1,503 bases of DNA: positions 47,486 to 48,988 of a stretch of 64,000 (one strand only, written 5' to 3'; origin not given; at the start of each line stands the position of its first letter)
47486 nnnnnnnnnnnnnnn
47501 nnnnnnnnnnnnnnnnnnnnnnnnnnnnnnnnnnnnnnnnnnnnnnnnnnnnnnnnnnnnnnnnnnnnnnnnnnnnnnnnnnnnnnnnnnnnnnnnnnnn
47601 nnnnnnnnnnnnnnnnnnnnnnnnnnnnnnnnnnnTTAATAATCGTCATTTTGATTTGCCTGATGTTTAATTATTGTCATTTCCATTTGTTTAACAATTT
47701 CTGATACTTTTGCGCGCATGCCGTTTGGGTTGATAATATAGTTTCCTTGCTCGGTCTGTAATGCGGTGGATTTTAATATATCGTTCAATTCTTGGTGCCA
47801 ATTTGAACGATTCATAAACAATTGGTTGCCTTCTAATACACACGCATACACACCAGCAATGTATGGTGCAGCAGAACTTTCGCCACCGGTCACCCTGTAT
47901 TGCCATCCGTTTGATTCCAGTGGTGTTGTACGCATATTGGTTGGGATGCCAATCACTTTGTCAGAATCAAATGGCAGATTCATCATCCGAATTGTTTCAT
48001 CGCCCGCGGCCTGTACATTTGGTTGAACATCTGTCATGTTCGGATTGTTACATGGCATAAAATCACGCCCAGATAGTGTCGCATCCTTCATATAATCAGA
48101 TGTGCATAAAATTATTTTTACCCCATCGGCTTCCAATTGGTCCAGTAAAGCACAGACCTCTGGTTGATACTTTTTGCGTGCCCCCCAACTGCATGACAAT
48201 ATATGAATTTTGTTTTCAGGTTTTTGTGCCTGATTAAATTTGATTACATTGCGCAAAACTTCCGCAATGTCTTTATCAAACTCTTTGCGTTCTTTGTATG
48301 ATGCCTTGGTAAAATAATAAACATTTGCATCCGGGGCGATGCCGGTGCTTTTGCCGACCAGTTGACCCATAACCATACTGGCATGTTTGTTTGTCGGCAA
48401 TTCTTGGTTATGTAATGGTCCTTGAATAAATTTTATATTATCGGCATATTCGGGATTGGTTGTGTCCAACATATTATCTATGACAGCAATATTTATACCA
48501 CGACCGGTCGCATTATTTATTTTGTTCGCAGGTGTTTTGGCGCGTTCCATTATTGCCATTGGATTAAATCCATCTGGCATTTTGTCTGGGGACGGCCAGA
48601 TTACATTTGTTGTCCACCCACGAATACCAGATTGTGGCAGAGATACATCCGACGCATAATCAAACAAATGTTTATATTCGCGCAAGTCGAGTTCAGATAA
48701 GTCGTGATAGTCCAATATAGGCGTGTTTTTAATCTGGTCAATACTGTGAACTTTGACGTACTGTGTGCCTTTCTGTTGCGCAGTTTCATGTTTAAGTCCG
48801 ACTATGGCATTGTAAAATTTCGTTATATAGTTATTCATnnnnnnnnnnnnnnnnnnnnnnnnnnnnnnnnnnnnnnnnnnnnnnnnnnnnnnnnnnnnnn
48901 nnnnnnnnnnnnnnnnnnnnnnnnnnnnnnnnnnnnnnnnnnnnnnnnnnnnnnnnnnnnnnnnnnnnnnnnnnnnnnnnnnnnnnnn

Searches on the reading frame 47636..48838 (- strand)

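Call 10: search_protein_families(library=pfam, proteins=[window:47636-48838:-], max_evalue=0.001)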
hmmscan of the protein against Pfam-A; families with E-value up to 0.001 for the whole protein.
window:47636-48838:- (400 aa): 1 family
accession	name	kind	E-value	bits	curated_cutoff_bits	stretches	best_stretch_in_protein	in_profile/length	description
PF00082.27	Peptidase_S8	-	1.7e-11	44.4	21.8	1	112-234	1-136/288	Subtilase family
